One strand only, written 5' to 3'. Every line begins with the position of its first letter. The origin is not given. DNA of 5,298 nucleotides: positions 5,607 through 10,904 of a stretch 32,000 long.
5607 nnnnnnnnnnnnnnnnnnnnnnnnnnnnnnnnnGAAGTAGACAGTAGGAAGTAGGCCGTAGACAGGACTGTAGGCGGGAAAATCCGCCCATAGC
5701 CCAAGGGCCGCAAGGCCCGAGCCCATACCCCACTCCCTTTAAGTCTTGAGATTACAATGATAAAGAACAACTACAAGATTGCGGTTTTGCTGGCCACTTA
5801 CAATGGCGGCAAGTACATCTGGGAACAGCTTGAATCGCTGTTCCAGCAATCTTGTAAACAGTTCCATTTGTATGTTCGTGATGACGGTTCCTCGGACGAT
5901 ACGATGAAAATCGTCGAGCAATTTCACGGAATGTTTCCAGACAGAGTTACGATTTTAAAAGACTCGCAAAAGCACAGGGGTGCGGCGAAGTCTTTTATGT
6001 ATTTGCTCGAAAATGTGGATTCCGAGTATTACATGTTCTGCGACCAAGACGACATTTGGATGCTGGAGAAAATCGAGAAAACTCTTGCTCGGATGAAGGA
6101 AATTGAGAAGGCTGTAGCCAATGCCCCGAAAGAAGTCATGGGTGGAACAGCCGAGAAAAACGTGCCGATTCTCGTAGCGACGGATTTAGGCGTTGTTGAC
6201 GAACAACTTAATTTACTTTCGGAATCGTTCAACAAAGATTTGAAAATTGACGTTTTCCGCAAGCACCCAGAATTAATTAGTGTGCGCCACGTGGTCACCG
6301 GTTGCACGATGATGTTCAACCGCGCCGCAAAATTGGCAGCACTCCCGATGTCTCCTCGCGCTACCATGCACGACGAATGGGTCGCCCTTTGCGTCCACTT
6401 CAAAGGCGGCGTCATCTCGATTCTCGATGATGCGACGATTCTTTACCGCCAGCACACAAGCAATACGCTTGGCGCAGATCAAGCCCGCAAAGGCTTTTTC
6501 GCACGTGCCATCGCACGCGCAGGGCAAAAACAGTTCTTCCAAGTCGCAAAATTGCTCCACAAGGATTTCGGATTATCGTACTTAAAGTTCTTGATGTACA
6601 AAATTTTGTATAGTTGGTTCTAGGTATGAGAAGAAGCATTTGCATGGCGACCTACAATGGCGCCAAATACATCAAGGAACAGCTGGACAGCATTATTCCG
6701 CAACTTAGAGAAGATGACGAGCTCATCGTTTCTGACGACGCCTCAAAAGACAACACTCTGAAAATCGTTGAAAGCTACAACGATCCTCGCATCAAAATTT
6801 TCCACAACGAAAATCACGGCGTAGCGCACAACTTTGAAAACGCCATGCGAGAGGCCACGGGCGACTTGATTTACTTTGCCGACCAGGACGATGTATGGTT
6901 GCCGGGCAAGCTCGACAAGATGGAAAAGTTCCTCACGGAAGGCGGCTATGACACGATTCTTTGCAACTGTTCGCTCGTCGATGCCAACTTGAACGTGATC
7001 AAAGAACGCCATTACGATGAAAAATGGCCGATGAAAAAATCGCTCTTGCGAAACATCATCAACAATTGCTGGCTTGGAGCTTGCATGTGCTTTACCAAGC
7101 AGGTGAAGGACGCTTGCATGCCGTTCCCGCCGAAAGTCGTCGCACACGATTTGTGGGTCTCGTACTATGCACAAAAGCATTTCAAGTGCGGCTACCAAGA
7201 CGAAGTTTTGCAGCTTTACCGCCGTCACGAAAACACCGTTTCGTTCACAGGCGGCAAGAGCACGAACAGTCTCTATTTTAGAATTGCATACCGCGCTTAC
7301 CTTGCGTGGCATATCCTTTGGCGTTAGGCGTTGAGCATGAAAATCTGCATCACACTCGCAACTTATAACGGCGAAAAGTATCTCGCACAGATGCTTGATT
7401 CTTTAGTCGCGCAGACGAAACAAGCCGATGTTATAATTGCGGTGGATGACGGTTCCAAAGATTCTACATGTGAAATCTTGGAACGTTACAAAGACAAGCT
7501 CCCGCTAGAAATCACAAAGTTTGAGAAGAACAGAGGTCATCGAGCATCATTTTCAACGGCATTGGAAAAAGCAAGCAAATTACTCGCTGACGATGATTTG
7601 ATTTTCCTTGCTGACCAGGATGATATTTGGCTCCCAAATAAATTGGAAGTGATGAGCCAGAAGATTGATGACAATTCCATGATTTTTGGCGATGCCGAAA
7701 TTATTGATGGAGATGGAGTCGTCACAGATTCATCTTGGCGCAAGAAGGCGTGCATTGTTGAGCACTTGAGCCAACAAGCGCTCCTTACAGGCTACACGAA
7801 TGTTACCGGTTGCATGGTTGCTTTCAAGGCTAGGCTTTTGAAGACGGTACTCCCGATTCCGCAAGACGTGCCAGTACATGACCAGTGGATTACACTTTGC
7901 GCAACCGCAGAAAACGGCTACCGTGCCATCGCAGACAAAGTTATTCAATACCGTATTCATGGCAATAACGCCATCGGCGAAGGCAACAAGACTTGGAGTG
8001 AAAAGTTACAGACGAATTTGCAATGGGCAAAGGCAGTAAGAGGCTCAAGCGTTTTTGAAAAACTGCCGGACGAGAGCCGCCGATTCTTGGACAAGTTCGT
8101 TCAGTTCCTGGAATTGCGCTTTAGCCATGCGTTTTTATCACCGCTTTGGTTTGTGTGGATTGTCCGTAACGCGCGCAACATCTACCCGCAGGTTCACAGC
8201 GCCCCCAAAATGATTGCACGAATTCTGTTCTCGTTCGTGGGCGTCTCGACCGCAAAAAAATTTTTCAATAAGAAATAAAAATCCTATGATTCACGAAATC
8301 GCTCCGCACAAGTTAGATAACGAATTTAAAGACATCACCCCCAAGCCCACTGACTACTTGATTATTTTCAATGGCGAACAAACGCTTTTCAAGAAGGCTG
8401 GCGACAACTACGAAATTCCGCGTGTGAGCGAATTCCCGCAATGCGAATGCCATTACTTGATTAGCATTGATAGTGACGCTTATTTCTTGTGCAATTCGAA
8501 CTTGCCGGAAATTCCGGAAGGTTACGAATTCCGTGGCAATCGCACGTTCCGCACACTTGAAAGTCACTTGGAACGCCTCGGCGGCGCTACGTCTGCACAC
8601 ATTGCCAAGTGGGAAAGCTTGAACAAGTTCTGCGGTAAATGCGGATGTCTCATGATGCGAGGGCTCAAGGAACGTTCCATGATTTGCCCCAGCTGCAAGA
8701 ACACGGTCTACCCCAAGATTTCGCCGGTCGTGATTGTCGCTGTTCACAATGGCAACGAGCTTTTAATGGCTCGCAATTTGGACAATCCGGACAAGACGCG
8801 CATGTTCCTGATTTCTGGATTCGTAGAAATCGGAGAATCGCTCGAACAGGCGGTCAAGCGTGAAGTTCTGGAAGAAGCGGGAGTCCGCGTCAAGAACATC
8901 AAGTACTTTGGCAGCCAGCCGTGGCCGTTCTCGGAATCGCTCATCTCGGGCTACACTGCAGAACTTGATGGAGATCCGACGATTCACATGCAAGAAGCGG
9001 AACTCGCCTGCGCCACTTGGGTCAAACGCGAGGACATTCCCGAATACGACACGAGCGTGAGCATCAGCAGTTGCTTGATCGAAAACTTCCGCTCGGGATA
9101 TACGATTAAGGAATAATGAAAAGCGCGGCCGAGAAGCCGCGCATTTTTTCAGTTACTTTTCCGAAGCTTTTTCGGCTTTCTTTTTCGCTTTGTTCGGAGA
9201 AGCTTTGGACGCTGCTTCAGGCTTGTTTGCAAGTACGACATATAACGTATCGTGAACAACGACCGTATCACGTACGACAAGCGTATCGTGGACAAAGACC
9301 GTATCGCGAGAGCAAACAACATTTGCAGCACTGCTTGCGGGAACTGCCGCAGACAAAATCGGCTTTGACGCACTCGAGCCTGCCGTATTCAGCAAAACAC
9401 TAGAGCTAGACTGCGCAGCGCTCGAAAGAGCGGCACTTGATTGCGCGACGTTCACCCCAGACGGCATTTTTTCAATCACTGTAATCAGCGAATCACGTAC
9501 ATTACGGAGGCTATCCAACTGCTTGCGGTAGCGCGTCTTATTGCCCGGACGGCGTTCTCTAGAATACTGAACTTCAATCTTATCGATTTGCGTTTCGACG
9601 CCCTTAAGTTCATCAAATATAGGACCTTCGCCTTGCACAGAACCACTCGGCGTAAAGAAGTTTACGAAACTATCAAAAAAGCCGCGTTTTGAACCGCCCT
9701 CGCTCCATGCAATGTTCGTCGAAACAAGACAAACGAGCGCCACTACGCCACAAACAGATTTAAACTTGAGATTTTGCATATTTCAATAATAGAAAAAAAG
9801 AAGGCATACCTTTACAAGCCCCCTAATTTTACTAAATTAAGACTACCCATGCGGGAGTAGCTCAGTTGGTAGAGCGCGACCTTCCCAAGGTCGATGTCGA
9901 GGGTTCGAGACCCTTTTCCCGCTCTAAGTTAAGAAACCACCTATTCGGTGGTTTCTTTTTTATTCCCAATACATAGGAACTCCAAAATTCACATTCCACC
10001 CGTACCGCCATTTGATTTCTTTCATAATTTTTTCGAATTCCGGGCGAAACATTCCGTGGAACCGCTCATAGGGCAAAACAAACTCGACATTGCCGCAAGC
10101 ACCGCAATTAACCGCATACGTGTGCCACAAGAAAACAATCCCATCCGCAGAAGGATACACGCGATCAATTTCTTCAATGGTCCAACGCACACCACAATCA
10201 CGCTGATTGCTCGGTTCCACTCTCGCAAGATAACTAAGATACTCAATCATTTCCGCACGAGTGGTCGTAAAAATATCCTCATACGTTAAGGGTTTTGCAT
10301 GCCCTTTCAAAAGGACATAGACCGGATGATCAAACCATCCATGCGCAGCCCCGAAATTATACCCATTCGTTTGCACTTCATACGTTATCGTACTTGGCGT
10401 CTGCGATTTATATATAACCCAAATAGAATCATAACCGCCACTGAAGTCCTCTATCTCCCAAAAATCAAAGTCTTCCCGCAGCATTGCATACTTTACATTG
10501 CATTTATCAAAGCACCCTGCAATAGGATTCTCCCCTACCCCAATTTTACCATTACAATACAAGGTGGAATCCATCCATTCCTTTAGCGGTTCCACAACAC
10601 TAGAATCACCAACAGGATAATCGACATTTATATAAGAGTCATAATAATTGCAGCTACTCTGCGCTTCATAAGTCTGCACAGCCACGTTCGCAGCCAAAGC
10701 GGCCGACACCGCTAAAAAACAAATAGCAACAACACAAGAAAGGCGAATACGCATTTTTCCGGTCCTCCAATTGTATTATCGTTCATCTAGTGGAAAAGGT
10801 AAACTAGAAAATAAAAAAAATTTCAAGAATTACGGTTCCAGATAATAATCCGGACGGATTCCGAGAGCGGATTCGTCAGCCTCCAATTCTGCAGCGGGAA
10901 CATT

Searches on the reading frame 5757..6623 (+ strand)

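Call 9: search_protein_families(library=pfam, proteins=[window:5757-6623:+], max_evalue=0.001)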
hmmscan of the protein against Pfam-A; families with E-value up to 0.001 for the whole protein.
window:5757-6623:+ (288 aa): 3 families
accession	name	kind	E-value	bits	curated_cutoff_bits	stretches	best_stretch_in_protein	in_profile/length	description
PF00535.33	Glycos_transf_2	-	3.6e-21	76.3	23.3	1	10-128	2-120/168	Glycosyl transferase family 2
PF13641.12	Glyco_tranf_2_3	-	6.1e-09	36.7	27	1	8-115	3-113/230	Glycosyltransferase like family 2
PF10111.15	Glyco_tranf_2_2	-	8.6e-07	29.1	27.3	1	16-118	10-113/276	Glycosyltransferase like family 2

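Call 83: search_protein_families(library=ncbifam, proteins=[window:5757-6623:+], max_evalue=0.00001)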
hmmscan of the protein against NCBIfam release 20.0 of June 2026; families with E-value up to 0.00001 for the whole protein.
window:5757-6623:+ (288 aa): 8 families
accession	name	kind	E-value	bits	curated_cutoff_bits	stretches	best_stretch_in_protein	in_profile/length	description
NF047683.1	TeichurnBiosyTuaG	equivalog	2.2e-15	57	400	1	1-128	1-126/252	teichuronic acid biosynthesis protein TuaG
NF053739.1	GlytfEpsEBac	equivalog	2.9e-14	52.7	450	1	7-114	2-108/265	glycosyltransferase EpsE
NF007482.0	PRK10073.1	equivalog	5.8e-12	45.3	423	1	3-118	3-117/334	glycosyltransferase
NF050050.1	ProtGlycPglI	equivalog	1.4e-09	37.8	500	1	7-115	3-110/306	GalNAc(5)-diNAcBac-PP-undecaprenol beta-1,3-glucosyltransferase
TIGR03937.1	PgaC_IcaA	equivalog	2.8e-08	33.1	422.3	1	4-103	43-140/407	poly-beta-1,6-N-acetyl-D-glucosamine synthase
NF038302.1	EPS_HpsE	equivalog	3.1e-08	32.9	300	1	7-121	2-119/307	hormogonium polysaccharide biosynthesis glycosyltransferase HpsE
NF041875.1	EPS_EpsD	equivalog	5.8e-08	32.5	370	1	9-121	2-112/325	exopolysaccharide biosynthesis glycosyltransferase EpsD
TIGR04440.1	glyco_TIGR04440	domain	3.4e-07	30.2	70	1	8-117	2-110/215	TIGR00180 family glycosyltransferase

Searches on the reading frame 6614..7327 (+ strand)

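Call 9: search_protein_families(library=pfam, proteins=[window:6614-7327:+], max_evalue=0.001)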
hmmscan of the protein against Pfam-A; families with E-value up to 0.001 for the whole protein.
window:6614-7327:+ (237 aa): 3 families
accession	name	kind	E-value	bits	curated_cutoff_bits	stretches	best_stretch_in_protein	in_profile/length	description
PF00535.33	Glycos_transf_2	-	1.2e-30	107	23.3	1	8-141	1-136/168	Glycosyl transferase family 2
PF13641.12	Glyco_tranf_2_3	-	7.3e-11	42.9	27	1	10-189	6-197/230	Glycosyltransferase like family 2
PF10111.15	Glyco_tranf_2_2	-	6.3e-10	39.4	27.3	1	9-109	4-108/276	Glycosyltransferase like family 2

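Call 83: search_protein_families(library=ncbifam, proteins=[window:6614-7327:+], max_evalue=0.00001)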
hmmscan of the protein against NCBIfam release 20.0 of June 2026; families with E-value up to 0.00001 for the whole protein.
window:6614-7327:+ (237 aa): 14 families
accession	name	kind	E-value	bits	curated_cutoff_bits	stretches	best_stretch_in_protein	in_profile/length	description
NF047683.1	TeichurnBiosyTuaG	equivalog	1.1e-21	77.7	400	1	8-222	9-223/252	teichuronic acid biosynthesis protein TuaG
NF050050.1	ProtGlycPglI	equivalog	4.4e-19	69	500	1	8-221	5-220/306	GalNAc(5)-diNAcBac-PP-undecaprenol beta-1,3-glucosyltransferase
NF053739.1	GlytfEpsEBac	equivalog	4.7e-17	61.8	450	1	8-109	4-109/265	glycosyltransferase EpsE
NF007482.0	PRK10073.1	equivalog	1.9e-16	60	423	1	8-123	9-126/334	glycosyltransferase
NF038302.1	EPS_HpsE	equivalog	2.2e-12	46.6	300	1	8-95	4-99/307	hormogonium polysaccharide biosynthesis glycosyltransferase HpsE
NF007453.0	PRK10018.1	equivalog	4.9e-10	39.5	382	1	8-102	9-106/280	colanic acid biosynthesis glycosyltransferase WcaA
NF041875.1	EPS_EpsD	equivalog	4.9e-10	39.3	370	1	8-106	2-103/325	exopolysaccharide biosynthesis glycosyltransferase EpsD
TIGR04017.1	WcaA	equivalog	8.5e-10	38.7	495.75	1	8-102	8-105/279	colanic acid biosynthesis glycosyltransferase WcaA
TIGR04283.1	glyco_like_mftF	equivalog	3.2e-09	36.7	182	1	8-107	2-97/221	TIGR04283 family arsenosugar biosynthesis glycosyltransferase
TIGR03937.1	PgaC_IcaA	equivalog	4.1e-09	35.9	422.3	1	8-94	48-137/407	poly-beta-1,6-N-acetyl-D-glucosamine synthase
TIGR03965.1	mycofact_glyco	equivalog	7.3e-07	28.4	280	1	18-105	87-177/467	mycofactocin biosynthesis glycosyltransferase MftF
TIGR04440.1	glyco_TIGR04440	domain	7.8e-07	29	70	1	37-134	31-135/215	TIGR00180 family glycosyltransferase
NF041394.1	GtaseAglG_Halo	equivalog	1.2e-06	28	440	1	5-94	1-94/304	glucosyl-dolichyl phosphate glucuronosyltransferase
TIGR04195.1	S_glycosyl_SunS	equivalog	1.4e-06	27.4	350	1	11-103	63-151/421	SunS family peptide S-glycosyltransferase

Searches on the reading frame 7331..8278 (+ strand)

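Call 9: search_protein_families(library=pfam, proteins=[window:7331-8278:+], max_evalue=0.001)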
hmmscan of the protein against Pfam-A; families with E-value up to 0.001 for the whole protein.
window:7331-8278:+ (315 aa): 2 families
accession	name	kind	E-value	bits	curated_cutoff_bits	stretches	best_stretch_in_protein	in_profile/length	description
PF00535.33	Glycos_transf_2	-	2.4e-22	80.1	23.3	1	7-172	2-166/168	Glycosyl transferase family 2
PF13641.12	Glyco_tranf_2_3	-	7.5e-10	39.6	27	1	9-174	7-175/230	Glycosyltransferase like family 2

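Call 83: search_protein_families(library=ncbifam, proteins=[window:7331-8278:+], max_evalue=0.00001)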
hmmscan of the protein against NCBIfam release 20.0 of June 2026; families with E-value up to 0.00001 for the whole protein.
window:7331-8278:+ (315 aa): 10 families
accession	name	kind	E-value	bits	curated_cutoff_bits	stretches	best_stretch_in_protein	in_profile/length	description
NF047683.1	TeichurnBiosyTuaG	equivalog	1.7e-12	47.5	400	1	4-177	7-172/252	teichuronic acid biosynthesis protein TuaG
NF007482.0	PRK10073.1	equivalog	1.4e-11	44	423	1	3-153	6-148/334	glycosyltransferase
TIGR03937.1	PgaC_IcaA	equivalog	1.3e-10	40.8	422.3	1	4-170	46-212/407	poly-beta-1,6-N-acetyl-D-glucosamine synthase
NF053739.1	GlytfEpsEBac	equivalog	6.7e-10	38.4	450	1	4-116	2-111/265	glycosyltransferase EpsE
NF038302.1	EPS_HpsE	equivalog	1.5e-09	37.3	300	1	4-83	2-87/307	hormogonium polysaccharide biosynthesis glycosyltransferase HpsE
NF041875.1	EPS_EpsD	equivalog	9.2e-08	31.8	370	1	7-90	3-90/325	exopolysaccharide biosynthesis glycosyltransferase EpsD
NF050050.1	ProtGlycPglI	equivalog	1.5e-06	27.8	500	1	4-133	3-129/306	GalNAc(5)-diNAcBac-PP-undecaprenol beta-1,3-glucosyltransferase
NF007453.0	PRK10018.1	equivalog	3.3e-06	27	382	1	5-180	8-183/280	colanic acid biosynthesis glycosyltransferase WcaA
TIGR04283.1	glyco_like_mftF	equivalog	6.3e-06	25.9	182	0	6-71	2-63/221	TIGR04283 family arsenosugar biosynthesis glycosyltransferase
TIGR04017.1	WcaA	equivalog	6.7e-06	25.9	495.75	1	5-179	7-181/279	colanic acid biosynthesis glycosyltransferase WcaA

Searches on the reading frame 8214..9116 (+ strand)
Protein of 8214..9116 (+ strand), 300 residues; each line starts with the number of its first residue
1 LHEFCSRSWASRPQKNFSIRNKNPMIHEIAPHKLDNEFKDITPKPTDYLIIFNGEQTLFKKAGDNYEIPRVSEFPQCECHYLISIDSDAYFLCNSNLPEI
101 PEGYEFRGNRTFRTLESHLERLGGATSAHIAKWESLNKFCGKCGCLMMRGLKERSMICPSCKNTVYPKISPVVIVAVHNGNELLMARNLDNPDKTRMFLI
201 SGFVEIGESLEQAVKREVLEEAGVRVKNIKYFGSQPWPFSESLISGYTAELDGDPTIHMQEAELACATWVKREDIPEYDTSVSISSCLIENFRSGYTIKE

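Call 9: search_protein_families(library=pfam, proteins=[window:8214-9116:+], max_evalue=0.001)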
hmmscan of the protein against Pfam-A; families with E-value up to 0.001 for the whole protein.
window:8214-9116:+ (300 aa): 2 families
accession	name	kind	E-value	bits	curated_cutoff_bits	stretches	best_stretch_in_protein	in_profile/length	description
PF00293.34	NUDIX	-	1.6e-16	61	21.1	1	171-277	4-119/134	NUDIX domain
PF09297.16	Zn_ribbon_NUD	-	9.1e-05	22.5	24.8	1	137-166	3-32/32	NADH pyrophosphatase zinc ribbon domain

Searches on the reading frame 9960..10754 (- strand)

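Call 10: search_protein_families(library=pfam, proteins=[window:9960-10754:-], max_evalue=0.001)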
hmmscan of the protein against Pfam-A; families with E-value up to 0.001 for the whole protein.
window:9960-10754:- (264 aa): 1 family
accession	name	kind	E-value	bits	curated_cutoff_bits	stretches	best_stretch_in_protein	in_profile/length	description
PF11738.13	DUF3298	-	1.9e-06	29.2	24.1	1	188-230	42-84/84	Protein of unknown function (DUF3298)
